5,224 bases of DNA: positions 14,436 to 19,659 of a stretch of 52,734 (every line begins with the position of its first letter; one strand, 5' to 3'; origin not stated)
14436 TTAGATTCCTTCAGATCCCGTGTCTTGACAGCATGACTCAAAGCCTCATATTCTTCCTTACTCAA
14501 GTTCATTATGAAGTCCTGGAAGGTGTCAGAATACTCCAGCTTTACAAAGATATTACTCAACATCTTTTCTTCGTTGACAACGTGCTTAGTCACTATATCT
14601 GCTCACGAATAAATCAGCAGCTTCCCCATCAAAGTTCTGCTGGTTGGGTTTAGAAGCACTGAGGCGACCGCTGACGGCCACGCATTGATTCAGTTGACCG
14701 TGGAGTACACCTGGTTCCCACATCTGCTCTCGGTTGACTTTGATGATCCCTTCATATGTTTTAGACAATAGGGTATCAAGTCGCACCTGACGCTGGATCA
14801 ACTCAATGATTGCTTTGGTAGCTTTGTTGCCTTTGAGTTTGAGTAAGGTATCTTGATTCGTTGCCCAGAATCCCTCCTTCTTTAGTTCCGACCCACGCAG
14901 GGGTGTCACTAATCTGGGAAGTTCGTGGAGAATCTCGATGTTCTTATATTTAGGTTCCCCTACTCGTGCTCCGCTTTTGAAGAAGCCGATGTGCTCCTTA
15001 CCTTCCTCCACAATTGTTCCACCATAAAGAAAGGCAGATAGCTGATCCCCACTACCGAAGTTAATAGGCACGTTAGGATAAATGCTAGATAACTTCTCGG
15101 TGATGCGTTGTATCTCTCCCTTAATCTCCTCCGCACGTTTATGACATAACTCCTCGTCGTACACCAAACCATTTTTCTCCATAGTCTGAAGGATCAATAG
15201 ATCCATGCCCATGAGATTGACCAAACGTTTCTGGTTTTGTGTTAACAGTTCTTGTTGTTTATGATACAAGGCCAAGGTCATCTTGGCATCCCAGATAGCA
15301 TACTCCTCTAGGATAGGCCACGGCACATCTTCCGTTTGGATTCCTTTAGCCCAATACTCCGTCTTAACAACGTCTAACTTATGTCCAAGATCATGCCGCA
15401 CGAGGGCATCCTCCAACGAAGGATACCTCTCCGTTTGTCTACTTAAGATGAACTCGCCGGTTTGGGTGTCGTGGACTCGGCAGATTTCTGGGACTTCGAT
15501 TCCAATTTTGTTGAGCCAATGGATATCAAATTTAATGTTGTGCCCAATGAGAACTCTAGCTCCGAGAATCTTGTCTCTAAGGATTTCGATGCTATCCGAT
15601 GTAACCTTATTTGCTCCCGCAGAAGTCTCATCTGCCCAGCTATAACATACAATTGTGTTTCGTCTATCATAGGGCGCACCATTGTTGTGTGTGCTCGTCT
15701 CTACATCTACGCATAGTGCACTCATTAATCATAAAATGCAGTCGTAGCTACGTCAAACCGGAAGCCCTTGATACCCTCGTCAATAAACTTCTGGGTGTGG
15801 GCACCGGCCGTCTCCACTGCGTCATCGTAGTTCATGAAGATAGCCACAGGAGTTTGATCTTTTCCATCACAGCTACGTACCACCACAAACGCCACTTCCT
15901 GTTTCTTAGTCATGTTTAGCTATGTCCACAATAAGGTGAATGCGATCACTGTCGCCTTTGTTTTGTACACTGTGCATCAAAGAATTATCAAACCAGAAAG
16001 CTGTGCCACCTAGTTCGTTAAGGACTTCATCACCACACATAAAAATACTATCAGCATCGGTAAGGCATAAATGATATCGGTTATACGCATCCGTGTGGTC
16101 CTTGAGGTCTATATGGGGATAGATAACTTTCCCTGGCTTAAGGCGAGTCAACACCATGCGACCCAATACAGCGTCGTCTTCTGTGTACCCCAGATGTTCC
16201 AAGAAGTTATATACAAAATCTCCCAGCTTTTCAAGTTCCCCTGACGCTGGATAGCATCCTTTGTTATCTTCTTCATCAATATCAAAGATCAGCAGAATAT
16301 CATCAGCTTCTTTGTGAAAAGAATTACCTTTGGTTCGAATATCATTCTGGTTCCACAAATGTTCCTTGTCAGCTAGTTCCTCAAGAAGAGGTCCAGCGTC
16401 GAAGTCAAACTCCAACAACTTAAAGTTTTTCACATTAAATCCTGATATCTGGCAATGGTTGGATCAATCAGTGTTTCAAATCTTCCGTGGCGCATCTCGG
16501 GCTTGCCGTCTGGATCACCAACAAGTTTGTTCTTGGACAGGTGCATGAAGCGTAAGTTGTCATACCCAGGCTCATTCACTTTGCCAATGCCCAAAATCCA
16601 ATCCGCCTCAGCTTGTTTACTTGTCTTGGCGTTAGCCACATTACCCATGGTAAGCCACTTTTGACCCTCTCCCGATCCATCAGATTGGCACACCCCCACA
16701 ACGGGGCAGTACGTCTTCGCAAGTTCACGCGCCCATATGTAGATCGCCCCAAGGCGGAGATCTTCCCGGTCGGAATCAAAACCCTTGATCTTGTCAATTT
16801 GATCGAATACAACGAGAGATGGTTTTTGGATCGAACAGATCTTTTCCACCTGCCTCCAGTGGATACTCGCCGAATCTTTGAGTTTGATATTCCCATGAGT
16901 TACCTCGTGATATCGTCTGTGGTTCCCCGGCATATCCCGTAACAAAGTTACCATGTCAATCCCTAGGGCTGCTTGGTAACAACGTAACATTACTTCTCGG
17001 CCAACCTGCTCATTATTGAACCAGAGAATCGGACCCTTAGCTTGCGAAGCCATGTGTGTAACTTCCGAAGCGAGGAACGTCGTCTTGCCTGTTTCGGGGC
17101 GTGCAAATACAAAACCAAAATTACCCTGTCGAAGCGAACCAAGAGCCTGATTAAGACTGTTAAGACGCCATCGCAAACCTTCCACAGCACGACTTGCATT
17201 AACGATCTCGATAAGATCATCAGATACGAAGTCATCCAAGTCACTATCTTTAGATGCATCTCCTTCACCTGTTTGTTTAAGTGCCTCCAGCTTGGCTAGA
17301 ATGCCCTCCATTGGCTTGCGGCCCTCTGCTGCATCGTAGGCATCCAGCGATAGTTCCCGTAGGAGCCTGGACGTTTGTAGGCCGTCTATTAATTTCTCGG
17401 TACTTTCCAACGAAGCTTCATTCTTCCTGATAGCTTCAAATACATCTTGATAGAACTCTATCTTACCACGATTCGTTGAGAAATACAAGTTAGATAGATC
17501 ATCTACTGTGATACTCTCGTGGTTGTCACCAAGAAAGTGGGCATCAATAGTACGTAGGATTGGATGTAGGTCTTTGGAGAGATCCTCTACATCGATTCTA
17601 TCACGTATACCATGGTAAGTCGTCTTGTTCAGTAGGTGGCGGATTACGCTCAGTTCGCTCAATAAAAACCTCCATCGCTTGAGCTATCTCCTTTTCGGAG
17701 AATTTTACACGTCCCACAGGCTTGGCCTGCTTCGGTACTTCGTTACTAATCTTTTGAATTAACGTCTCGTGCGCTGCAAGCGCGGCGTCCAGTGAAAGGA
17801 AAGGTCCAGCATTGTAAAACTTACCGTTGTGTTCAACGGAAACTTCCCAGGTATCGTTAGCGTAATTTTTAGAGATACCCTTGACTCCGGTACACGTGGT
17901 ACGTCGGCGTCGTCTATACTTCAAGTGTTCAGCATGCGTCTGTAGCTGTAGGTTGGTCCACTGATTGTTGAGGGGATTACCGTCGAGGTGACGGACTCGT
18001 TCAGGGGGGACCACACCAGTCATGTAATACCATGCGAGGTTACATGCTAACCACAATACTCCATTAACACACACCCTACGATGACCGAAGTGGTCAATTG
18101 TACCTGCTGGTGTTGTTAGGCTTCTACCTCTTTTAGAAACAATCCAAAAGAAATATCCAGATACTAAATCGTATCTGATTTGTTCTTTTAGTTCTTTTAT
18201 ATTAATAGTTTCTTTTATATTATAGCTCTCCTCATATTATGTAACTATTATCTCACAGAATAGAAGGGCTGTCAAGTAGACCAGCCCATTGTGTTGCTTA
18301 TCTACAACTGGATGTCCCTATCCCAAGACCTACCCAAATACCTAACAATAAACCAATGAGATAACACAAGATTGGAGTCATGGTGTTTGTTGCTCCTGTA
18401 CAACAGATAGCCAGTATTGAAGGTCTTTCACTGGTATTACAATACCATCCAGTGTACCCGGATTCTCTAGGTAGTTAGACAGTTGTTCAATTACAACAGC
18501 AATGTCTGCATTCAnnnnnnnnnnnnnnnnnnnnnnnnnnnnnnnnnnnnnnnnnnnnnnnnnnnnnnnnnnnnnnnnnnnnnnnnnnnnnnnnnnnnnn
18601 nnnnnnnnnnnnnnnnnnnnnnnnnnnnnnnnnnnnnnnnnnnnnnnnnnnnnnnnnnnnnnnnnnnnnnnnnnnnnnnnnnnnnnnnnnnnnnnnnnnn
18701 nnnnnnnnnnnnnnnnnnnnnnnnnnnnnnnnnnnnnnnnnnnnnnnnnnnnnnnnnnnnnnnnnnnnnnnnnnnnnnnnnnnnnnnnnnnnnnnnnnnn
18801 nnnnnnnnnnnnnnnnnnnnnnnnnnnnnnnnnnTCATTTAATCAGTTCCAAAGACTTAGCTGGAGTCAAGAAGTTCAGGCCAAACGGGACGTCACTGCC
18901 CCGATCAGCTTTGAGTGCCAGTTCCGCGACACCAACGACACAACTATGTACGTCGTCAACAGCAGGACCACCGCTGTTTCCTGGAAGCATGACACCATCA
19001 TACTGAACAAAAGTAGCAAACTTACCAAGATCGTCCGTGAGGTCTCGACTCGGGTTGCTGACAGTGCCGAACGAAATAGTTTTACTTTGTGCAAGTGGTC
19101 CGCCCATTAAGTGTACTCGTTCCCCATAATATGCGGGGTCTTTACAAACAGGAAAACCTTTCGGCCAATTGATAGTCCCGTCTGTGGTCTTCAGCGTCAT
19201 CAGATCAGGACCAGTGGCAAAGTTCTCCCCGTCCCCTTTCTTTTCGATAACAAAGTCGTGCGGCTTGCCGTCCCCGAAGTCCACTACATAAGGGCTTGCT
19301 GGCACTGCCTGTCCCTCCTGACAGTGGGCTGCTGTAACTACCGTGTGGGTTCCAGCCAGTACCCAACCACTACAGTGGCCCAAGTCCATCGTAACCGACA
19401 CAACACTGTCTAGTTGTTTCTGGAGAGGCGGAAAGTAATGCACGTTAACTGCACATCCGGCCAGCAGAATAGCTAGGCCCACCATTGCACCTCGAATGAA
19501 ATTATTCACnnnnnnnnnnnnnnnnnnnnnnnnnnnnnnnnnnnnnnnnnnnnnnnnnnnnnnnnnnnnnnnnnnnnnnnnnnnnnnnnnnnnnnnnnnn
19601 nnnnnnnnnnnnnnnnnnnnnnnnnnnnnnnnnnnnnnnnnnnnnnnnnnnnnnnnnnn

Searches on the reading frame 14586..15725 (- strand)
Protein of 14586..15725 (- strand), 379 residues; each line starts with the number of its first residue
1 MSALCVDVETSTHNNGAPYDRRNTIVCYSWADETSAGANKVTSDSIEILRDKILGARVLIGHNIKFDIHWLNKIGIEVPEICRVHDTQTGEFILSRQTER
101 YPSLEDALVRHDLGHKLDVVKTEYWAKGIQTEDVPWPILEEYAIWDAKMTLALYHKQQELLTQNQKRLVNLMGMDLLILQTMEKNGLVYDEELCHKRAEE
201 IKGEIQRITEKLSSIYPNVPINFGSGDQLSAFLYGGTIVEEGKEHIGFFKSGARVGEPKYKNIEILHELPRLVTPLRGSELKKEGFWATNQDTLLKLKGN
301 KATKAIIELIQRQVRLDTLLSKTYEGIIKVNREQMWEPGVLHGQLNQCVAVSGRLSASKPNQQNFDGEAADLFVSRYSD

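Call 55: search_protein_families(library=pfam, max_evalue=0.001, proteins=[window:14586-15725:-])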
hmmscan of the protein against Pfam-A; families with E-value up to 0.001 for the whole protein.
window:14586-15725:- (379 aa): 2 families
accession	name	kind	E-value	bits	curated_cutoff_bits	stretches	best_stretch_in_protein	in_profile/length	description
PF00476.26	DNA_pol_A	-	5.6e-11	42.4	34.3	1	281-365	53-131/381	DNA polymerase family A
PF01612.26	DNA_pol_A_exo1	-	7e-08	32.9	23.6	1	39-159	56-170/173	3'-5' exonuclease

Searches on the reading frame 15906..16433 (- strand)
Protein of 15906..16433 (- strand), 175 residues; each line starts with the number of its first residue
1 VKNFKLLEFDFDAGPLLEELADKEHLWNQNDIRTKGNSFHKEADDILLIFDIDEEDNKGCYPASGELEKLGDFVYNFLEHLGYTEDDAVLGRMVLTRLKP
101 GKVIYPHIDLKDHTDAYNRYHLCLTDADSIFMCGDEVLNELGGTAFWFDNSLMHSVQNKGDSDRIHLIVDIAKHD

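Call 55: search_protein_families(library=pfam, max_evalue=0.001, proteins=[window:15906-16433:-])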
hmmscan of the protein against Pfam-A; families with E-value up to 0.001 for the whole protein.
window:15906-16433:- (175 aa): 1 family
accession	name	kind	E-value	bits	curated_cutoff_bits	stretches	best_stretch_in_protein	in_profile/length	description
PF05118.21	Asp_Arg_Hydrox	-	1.1e-13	51.7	22.6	1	75-172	60-155/157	Aspartyl/Asparaginyl beta-hydroxylase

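Call 107: search_protein_families(library=phrogs, max_evalue=0.001, proteins=[window:15906-16433:-])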
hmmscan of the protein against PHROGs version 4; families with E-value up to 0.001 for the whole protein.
window:15906-16433:- (175 aa): 1 family
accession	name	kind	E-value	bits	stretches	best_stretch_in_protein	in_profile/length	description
phrog_32420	-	unknown function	7.6e-09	36.8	1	100-173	105-177/180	-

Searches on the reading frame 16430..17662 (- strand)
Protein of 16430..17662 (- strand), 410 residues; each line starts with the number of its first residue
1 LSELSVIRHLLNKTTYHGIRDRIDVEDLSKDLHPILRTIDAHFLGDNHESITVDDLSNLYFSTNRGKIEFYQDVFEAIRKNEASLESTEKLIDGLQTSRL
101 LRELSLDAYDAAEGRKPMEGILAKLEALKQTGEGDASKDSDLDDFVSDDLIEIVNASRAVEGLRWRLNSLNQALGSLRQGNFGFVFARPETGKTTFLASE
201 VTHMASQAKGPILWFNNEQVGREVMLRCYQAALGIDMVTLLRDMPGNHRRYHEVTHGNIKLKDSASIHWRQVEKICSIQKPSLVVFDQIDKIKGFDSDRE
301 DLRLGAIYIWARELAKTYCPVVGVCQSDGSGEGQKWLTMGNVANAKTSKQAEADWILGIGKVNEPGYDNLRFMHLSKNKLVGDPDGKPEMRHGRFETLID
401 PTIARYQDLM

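Call 55: search_protein_families(library=pfam, max_evalue=0.001, proteins=[window:16430-17662:-])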
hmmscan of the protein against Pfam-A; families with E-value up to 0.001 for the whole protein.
window:16430-17662:- (410 aa): 2 families
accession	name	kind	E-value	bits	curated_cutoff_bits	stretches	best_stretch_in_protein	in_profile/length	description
PF13481.12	AAA_25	-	8.5e-11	42.3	27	1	161-327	13-190/195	AAA domain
PF03796.21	DnaB_C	-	1.7e-09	37.9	27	1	162-326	1-177/255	DnaB-like helicase C terminal domain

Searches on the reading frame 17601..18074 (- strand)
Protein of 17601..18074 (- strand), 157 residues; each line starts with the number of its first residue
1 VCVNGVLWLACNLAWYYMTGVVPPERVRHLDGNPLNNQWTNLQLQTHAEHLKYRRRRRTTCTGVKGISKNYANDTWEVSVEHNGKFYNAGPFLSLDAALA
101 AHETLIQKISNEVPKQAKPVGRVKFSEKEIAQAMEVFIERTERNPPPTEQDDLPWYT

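Call 55: search_protein_families(library=pfam, max_evalue=0.001, proteins=[window:17601-18074:-])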
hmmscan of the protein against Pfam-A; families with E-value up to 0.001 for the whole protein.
window:17601-18074:- (157 aa): 1 family
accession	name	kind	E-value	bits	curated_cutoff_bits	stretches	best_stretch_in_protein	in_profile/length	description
PF13392.12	HNH_3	-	1.4e-09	37.9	24.8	1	13-50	6-44/46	HNH endonuclease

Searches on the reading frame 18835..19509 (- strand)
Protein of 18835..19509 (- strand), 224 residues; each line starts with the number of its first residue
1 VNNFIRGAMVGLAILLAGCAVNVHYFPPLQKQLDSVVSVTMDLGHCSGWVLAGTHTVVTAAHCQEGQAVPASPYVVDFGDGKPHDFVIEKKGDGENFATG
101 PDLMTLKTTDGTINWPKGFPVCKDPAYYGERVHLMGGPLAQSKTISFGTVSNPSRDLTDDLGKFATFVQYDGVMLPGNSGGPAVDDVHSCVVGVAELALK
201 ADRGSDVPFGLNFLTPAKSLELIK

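Call 17: search_protein_families(library=pfam, max_evalue=0.05, proteins=[window:18835-19509:-])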
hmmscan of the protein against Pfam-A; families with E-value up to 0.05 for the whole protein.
window:18835-19509:- (224 aa): 2 families
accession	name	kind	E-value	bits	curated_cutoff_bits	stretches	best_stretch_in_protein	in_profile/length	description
PF13365.12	Trypsin_2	-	3.6e-14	54.2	27.6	1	46-194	1-144/144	Trypsin-like peptidase domain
PF00089.32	Trypsin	-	1.2e-06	29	20.6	1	37-198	16-198/220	Trypsin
